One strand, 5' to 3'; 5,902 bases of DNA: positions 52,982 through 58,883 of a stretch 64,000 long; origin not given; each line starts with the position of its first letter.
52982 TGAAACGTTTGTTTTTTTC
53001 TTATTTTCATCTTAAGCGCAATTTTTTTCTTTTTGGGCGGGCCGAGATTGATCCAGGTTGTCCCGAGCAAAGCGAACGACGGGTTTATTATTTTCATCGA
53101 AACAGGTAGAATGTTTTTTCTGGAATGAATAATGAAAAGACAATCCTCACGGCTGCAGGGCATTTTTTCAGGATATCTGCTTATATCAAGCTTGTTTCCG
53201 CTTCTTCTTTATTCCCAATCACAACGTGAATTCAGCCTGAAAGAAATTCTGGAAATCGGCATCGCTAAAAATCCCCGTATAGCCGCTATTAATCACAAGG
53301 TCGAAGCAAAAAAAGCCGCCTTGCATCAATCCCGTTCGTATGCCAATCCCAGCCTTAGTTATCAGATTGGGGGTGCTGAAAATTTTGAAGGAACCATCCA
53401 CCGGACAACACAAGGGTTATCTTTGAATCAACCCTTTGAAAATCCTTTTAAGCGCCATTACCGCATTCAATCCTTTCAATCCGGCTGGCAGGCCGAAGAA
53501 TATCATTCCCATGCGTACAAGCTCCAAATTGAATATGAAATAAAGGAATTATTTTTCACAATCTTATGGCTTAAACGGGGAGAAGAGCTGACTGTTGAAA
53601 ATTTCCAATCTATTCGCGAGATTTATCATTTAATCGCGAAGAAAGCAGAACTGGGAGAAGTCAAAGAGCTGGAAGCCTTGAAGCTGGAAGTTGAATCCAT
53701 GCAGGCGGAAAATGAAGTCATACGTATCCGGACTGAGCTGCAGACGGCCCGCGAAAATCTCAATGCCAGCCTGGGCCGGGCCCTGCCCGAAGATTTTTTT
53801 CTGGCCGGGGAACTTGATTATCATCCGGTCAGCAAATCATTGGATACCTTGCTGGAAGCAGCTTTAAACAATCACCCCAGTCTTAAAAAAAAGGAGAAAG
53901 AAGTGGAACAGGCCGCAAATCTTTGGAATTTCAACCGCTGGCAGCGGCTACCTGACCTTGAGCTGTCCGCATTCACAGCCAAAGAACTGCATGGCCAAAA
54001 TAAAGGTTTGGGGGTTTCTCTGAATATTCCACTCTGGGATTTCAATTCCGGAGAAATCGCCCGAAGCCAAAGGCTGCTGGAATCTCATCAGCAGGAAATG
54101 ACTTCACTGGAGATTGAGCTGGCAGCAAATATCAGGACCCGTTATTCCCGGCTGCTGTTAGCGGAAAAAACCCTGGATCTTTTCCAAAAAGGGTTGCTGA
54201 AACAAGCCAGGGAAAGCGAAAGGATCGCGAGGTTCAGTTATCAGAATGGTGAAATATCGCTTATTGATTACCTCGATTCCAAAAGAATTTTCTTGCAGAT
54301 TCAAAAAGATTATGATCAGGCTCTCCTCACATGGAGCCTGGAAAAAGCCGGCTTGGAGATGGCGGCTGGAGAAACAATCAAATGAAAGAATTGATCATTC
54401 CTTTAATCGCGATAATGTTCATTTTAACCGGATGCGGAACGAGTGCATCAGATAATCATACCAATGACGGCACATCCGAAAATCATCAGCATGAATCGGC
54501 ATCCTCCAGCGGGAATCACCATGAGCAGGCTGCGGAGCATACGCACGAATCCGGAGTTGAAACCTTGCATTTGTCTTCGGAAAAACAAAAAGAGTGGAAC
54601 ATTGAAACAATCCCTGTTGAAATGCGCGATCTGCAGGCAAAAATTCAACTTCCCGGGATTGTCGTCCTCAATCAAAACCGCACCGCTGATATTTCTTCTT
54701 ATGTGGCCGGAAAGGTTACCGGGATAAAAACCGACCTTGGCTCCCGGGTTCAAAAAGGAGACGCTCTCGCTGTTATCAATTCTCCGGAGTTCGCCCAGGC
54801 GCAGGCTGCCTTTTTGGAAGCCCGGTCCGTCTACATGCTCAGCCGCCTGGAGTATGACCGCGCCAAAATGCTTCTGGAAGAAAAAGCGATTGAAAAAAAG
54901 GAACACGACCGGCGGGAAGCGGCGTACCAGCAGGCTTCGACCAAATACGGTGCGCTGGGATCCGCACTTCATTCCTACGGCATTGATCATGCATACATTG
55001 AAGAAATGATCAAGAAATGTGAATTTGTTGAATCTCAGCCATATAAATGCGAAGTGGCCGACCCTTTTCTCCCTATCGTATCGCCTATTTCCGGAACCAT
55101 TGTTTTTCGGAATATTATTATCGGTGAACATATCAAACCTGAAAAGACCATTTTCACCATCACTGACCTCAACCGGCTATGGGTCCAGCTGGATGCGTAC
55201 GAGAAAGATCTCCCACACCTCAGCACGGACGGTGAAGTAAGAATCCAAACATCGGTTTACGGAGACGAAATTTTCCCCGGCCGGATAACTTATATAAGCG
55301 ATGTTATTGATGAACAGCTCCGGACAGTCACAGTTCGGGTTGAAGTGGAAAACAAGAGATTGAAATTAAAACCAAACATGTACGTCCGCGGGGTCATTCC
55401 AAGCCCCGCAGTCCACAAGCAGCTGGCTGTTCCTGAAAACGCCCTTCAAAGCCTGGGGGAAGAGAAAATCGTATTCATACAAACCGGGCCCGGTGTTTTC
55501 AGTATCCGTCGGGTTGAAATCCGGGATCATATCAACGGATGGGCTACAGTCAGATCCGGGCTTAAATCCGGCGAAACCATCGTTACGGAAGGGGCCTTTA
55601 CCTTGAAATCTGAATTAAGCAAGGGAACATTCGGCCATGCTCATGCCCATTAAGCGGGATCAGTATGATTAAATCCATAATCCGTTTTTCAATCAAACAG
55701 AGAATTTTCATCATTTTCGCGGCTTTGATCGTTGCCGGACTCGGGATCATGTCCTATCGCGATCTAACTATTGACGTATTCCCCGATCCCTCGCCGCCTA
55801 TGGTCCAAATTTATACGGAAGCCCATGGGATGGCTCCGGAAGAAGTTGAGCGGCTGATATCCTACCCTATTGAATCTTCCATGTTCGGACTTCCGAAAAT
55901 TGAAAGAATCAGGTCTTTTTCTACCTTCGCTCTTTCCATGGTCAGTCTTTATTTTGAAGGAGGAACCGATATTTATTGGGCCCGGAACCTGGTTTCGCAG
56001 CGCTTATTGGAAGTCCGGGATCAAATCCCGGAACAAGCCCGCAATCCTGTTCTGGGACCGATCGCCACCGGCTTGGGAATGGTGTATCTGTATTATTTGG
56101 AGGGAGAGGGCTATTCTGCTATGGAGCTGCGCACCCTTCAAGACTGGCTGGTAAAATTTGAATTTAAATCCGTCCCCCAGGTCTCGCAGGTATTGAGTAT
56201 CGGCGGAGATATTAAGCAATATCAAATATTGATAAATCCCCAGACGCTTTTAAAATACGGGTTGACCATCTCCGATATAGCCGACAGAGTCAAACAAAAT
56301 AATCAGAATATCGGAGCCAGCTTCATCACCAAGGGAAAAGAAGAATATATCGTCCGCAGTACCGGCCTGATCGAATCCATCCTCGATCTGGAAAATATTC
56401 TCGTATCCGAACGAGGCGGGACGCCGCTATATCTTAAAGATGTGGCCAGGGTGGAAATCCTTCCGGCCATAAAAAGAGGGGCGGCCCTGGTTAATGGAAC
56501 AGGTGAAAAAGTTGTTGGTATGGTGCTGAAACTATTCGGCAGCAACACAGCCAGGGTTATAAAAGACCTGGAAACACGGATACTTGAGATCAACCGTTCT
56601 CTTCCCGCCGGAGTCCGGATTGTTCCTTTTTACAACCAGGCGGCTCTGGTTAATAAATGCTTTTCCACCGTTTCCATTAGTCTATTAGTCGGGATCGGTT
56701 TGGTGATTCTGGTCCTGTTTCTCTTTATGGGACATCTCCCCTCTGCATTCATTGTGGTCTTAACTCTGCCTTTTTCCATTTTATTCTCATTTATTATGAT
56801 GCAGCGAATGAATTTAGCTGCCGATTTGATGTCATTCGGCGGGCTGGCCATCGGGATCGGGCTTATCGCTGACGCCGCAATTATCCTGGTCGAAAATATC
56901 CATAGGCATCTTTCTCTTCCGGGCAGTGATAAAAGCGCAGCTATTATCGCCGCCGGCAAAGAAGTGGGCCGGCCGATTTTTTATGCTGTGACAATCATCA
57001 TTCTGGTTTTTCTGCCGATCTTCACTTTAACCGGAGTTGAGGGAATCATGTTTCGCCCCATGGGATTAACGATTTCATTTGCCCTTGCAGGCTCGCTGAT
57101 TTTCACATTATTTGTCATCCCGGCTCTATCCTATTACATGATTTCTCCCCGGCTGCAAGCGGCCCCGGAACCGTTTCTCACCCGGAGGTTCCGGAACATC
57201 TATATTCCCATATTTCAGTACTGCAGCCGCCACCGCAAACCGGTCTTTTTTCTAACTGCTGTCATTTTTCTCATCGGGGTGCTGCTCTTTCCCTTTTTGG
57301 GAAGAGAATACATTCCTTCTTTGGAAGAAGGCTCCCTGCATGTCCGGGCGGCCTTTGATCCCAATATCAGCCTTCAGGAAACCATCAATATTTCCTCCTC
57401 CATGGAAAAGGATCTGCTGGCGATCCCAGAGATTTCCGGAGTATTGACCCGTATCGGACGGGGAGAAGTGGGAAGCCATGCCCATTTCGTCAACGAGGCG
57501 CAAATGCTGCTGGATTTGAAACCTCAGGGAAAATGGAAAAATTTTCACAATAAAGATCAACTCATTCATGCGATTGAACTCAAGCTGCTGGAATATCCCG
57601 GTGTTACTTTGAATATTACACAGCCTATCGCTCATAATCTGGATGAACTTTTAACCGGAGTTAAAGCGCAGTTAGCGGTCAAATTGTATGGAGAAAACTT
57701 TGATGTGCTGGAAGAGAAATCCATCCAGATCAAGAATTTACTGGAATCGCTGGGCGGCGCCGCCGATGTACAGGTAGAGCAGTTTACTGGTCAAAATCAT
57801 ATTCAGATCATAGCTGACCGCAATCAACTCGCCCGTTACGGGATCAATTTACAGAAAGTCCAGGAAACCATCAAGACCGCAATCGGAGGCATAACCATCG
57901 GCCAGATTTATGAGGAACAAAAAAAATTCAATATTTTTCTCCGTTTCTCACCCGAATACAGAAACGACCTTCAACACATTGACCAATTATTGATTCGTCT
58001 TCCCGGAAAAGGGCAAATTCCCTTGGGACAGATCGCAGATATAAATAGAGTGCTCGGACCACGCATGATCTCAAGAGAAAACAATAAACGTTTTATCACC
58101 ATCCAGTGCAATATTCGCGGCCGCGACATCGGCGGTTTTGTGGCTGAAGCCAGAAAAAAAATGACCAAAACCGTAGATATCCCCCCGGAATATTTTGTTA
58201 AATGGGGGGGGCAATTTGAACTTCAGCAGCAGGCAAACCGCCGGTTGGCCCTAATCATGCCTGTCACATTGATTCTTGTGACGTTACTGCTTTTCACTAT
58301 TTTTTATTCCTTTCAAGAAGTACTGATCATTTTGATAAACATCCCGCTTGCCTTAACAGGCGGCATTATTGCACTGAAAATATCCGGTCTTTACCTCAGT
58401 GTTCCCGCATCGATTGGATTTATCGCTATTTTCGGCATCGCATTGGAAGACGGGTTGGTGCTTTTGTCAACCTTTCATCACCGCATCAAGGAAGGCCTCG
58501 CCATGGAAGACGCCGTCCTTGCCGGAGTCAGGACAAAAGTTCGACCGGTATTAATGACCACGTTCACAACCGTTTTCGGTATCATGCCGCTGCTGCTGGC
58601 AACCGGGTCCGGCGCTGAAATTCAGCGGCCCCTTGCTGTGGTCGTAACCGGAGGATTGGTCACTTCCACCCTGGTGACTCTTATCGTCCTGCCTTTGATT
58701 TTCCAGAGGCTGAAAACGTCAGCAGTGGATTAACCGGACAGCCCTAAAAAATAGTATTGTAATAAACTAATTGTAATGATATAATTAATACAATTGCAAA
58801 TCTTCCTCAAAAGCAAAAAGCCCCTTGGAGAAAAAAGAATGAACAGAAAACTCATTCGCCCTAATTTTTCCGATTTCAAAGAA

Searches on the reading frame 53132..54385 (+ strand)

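Call 19: search_protein_families(library=pfam, proteins=[window:53132-54385:+], max_evalue=0.00001)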
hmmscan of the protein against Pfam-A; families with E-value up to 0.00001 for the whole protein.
window:53132-54385:+ (417 aa): 1 family
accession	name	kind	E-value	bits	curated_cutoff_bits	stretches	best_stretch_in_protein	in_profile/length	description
PF02321.23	OEP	-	1.1e-41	143.1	22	2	237-413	1-187/187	Outer membrane efflux protein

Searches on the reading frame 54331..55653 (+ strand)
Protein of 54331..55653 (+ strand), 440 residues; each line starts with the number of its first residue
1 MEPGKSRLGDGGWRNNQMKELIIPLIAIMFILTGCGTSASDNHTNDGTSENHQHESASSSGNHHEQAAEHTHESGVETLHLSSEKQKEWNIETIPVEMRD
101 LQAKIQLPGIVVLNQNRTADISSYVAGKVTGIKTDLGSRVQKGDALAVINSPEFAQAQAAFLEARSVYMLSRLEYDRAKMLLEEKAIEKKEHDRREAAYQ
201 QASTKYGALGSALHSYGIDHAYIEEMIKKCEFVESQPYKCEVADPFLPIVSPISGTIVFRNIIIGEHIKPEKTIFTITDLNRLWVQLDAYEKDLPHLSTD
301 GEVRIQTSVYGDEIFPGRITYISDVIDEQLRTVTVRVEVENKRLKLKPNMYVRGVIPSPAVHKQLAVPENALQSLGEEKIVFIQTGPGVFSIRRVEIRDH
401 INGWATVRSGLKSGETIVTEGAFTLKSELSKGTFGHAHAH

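Call 19: search_protein_families(library=pfam, proteins=[window:54331-55653:+], max_evalue=0.00001)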
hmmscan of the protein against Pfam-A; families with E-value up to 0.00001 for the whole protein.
window:54331-55653:+ (440 aa): 2 families
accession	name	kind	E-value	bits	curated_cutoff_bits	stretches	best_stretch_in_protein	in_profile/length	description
PF16576.10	HlyD_D23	-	9.5e-47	159.5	30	1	101-352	2-214/214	Barrel-sandwich domain of CusB or HlyD membrane-fusion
PF13437.12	HlyD_3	-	3.2e-20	73.3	22.2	1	249-348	2-105/106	HlyD family secretion protein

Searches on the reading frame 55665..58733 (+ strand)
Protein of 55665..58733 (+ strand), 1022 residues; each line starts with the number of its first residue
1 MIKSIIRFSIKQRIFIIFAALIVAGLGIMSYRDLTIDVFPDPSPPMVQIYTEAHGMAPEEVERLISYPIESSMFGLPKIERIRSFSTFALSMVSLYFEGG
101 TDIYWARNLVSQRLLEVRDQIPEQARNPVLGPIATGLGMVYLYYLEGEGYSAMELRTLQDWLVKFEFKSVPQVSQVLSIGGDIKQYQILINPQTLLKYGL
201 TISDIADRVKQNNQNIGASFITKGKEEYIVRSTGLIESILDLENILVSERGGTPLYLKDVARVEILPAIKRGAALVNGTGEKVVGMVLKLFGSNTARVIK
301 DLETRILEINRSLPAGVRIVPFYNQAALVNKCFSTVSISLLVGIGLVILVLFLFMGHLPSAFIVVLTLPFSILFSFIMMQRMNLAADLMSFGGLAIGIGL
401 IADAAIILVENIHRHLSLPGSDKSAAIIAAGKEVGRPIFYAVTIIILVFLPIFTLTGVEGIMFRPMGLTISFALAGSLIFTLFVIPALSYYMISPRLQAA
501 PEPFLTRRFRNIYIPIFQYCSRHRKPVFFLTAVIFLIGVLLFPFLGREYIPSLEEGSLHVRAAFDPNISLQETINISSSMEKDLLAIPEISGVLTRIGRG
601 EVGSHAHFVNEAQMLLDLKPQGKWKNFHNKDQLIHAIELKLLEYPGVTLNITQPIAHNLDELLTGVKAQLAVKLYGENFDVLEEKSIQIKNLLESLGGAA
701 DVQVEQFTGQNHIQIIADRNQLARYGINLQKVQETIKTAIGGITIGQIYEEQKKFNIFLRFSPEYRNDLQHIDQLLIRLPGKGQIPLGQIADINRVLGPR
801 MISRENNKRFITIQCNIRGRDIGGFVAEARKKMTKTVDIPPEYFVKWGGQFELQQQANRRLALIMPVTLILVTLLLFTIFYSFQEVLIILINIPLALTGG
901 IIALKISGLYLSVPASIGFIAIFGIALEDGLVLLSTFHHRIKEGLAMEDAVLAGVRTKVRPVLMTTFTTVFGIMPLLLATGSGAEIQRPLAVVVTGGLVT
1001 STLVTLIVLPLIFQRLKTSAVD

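Call 19: search_protein_families(library=pfam, proteins=[window:55665-58733:+], max_evalue=0.00001)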
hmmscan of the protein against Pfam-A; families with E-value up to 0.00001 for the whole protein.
window:55665-58733:+ (1022 aa): 2 families
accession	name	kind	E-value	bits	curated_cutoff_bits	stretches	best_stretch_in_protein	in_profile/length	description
PF00873.25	ACR_tran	-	3.5e-263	876.3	28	1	5-1014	1-1018/1021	AcrB/AcrD/AcrF family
PF03176.21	MMPL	-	3.4e-10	39.8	20.5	1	853-1012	137-298/333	MMPL family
